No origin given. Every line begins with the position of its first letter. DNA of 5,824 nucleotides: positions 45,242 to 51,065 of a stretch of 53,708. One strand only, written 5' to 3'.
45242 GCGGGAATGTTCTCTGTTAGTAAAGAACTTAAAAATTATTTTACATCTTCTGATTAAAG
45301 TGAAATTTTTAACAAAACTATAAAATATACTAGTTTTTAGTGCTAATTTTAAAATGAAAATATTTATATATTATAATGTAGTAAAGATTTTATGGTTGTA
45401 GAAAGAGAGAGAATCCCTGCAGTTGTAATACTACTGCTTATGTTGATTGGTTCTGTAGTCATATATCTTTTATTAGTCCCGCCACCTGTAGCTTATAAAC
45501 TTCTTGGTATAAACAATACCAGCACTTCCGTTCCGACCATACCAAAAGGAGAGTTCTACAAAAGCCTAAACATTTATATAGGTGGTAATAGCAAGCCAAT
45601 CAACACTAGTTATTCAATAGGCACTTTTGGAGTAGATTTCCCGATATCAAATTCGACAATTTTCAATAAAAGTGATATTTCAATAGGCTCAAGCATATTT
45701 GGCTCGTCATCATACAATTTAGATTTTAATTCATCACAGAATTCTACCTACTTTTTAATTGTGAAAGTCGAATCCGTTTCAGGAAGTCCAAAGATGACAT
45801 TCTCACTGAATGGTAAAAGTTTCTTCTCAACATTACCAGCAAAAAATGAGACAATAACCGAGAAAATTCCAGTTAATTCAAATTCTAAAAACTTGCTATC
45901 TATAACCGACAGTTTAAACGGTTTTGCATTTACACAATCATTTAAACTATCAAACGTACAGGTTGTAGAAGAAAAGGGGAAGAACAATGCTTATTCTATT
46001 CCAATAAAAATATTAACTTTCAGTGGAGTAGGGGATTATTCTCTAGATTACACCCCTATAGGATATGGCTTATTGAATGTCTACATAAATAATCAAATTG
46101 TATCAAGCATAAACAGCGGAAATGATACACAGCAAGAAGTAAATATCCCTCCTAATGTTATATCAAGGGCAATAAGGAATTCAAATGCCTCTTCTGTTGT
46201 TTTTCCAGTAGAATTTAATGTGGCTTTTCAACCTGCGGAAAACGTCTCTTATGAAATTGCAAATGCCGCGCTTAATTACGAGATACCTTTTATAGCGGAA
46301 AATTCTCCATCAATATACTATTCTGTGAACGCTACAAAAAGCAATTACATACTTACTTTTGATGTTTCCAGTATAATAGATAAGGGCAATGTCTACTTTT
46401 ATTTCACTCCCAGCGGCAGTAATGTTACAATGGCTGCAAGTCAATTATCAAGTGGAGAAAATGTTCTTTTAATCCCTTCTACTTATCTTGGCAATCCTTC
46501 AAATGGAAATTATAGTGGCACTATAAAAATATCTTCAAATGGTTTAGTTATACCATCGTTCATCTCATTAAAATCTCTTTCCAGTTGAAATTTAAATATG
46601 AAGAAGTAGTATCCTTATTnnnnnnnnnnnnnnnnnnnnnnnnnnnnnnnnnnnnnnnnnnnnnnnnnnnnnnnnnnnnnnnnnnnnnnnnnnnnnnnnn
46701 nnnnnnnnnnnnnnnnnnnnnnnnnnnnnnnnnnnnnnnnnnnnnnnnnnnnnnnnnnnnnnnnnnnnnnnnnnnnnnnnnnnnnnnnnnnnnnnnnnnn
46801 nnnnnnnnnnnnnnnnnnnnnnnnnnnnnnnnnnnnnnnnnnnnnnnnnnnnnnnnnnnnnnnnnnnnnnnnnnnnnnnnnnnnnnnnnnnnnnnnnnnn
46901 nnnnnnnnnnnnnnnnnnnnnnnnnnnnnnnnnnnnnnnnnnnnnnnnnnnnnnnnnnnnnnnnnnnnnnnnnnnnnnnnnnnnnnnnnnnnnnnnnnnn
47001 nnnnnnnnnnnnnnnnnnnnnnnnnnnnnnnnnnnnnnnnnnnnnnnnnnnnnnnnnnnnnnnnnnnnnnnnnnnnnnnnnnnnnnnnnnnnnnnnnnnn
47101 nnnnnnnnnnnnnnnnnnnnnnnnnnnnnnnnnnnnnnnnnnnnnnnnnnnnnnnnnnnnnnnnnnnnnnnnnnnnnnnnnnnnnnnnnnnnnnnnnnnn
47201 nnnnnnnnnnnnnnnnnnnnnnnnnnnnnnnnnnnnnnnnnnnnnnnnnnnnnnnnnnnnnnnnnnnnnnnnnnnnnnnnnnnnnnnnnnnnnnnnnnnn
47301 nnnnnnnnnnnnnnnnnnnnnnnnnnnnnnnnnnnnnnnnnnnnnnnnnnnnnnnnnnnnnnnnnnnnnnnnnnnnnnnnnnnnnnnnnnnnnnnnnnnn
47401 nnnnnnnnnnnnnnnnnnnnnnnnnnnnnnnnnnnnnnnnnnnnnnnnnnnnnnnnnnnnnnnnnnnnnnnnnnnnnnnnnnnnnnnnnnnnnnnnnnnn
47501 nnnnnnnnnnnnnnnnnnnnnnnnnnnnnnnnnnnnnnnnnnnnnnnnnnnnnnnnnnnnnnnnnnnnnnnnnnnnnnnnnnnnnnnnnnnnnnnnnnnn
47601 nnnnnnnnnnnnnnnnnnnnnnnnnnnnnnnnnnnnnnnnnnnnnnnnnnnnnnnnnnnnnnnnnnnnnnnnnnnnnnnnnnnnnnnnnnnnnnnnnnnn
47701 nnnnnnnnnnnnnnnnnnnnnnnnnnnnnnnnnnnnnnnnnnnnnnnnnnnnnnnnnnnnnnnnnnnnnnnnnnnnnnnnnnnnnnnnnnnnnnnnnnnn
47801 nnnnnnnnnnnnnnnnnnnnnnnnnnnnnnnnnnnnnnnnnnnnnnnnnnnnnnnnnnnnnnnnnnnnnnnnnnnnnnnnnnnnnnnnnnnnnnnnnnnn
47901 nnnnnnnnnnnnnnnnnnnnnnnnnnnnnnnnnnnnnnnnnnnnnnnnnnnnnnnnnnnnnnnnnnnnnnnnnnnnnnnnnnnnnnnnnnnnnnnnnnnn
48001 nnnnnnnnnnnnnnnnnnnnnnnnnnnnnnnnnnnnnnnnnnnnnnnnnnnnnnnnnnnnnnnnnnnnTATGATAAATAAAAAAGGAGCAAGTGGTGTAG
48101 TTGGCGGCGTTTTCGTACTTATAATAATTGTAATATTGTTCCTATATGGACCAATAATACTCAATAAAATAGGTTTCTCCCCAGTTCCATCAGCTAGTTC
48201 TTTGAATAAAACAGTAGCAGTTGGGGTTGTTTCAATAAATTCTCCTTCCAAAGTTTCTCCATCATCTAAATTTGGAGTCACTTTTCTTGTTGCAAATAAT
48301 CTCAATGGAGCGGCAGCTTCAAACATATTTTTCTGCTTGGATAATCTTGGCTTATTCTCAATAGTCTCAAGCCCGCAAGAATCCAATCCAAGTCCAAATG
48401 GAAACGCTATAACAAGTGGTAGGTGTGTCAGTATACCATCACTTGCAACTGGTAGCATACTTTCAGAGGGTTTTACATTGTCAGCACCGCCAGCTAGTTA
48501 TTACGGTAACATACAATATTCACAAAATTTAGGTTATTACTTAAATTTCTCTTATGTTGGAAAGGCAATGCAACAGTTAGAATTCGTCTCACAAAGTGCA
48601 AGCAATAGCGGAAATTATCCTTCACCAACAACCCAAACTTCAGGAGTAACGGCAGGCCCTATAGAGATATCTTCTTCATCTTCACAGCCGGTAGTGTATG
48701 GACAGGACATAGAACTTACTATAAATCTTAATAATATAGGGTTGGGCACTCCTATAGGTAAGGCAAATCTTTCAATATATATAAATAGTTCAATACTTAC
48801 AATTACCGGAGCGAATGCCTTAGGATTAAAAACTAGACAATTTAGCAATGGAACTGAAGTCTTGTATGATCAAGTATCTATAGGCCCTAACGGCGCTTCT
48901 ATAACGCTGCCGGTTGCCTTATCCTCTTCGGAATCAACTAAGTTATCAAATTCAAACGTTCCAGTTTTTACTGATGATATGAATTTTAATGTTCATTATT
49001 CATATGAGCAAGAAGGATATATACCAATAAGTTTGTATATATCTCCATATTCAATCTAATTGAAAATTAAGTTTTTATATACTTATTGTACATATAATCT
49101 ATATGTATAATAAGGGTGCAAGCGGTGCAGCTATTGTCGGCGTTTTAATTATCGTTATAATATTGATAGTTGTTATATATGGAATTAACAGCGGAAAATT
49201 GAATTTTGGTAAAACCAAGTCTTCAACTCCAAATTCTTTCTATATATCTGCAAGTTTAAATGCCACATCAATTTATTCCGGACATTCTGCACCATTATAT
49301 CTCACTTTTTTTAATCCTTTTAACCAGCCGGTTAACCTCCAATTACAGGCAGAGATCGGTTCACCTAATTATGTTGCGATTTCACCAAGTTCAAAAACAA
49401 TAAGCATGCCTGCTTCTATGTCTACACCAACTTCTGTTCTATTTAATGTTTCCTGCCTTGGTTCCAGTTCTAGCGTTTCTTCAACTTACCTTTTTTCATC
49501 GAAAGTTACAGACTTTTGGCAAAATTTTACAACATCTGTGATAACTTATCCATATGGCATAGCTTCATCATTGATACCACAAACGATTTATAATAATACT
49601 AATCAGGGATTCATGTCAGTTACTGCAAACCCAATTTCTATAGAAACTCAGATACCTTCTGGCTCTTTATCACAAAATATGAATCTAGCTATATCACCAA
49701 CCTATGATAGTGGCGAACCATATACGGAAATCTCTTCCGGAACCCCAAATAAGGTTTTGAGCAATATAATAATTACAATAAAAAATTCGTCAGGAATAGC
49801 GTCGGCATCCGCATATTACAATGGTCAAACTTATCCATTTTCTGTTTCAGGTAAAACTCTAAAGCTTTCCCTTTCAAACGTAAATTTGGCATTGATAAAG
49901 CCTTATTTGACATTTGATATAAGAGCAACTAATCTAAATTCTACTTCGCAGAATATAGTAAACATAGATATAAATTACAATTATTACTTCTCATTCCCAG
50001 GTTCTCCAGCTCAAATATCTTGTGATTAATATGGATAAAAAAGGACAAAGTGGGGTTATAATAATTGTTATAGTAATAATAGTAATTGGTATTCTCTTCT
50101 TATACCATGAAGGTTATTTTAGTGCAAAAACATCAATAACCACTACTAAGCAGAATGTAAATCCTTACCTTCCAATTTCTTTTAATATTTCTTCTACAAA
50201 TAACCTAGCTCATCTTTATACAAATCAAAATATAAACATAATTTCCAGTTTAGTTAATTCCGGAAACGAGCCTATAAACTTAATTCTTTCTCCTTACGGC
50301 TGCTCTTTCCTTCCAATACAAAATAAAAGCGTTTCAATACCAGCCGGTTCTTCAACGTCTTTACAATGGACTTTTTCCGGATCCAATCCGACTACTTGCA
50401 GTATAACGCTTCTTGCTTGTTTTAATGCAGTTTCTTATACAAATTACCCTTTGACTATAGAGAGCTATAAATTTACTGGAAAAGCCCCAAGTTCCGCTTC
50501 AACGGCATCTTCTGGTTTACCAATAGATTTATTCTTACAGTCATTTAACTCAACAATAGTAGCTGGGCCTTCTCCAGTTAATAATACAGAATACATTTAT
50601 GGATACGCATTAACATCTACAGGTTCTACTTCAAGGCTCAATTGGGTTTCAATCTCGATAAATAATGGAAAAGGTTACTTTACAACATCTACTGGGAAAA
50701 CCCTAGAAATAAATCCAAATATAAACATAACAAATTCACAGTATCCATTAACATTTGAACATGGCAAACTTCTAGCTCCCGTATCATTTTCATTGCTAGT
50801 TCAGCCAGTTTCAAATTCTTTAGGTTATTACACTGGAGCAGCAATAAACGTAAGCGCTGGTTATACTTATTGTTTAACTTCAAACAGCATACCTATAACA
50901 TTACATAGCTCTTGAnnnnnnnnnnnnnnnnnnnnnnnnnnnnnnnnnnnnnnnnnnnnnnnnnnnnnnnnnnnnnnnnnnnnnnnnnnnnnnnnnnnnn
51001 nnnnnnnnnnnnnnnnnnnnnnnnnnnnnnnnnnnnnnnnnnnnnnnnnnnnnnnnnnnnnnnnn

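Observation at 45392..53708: Surface-appendage locus of large class III signal-peptide proteins with a dedicated prepilin peptidase but no assembly ATPase or platform in view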

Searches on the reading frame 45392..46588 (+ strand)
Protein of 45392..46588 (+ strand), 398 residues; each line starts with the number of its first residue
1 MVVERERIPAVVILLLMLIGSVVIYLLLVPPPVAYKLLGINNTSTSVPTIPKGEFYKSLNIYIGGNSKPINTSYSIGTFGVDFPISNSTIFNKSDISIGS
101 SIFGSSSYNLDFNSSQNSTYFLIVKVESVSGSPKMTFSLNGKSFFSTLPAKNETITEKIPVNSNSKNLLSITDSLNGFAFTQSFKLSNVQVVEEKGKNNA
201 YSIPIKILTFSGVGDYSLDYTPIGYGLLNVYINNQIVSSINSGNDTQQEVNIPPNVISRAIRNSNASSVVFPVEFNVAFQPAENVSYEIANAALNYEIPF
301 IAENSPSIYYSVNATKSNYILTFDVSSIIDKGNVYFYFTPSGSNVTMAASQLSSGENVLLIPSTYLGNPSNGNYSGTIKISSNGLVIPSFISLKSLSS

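Call 6: search_protein_families(library=pfam, proteins=[window:45392-46588:+], max_evalue=1)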
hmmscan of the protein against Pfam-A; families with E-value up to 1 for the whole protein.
window:45392-46588:+ (398 aa): 0 families

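Call 39: search_protein_families(library=ncbifam, proteins=[window:45392-46588:+], max_evalue=1)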
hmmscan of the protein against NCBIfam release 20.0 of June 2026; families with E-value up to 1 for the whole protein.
window:45392-46588:+ (398 aa): 1 family
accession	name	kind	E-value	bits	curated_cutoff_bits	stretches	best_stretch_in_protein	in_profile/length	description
TIGR04213.1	PGF_pre_PGF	domain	0.00017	21.6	28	1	40-92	54-104/153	PGF-pre-PGF domain-containing protein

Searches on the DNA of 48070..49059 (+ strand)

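Call 95: search_rna_families(source=L030, start=14300, end=17320, threshold=gathering)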
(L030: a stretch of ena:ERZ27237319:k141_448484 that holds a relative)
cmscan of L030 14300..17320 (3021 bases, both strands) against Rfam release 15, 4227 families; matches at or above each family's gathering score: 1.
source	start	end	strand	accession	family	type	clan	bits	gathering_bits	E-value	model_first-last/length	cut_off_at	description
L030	14831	17320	+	RF02540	LSU_rRNA_archaea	Gene; rRNA;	CL00112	1921.1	50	0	1-2594/2987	3'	Archaeal large subunit ribosomal RNA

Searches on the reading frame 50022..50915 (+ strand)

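Call 6: search_protein_families(library=pfam, proteins=[window:50022-50915:+], max_evalue=1)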
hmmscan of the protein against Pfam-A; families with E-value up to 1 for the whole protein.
window:50022-50915:+ (297 aa): 3 families
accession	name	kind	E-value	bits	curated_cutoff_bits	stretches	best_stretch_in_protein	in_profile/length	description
PF10342.15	Kre9_KNH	-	0.057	14.6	24.6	1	104-146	6-46/94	Kre9/KNH-like N-terminal Ig-like domain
PF13850.11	ERGIC_N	-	0.37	11.4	27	1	7-57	17-69/91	Endoplasmic Reticulum-Golgi Intermediate Compartment (ERGIC)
PF14352.11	DUF4402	-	0.53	11.4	25.2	0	103-163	36-96/129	Domain of unknown function (DUF4402)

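Call 39: search_protein_families(library=ncbifam, proteins=[window:50022-50915:+], max_evalue=1)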
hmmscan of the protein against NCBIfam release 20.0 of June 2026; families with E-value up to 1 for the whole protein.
window:50022-50915:+ (297 aa): 3 families
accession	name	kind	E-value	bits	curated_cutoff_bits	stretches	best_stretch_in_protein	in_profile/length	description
NF047694.1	TnucaseNucIStaph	equivalog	0.0053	16.2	250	1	6-44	2-40/175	thermonuclease NucI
NF046073.1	UpsA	equivalog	0.057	13.5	130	1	12-87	11-72/136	pilin subunit UpsA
TIGR03079.1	CH4_NH3mon_ox_B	equivalog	0.12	11.3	394.9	1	3-87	217-300/399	methane monooxygenase/ammonia monooxygenase subunit B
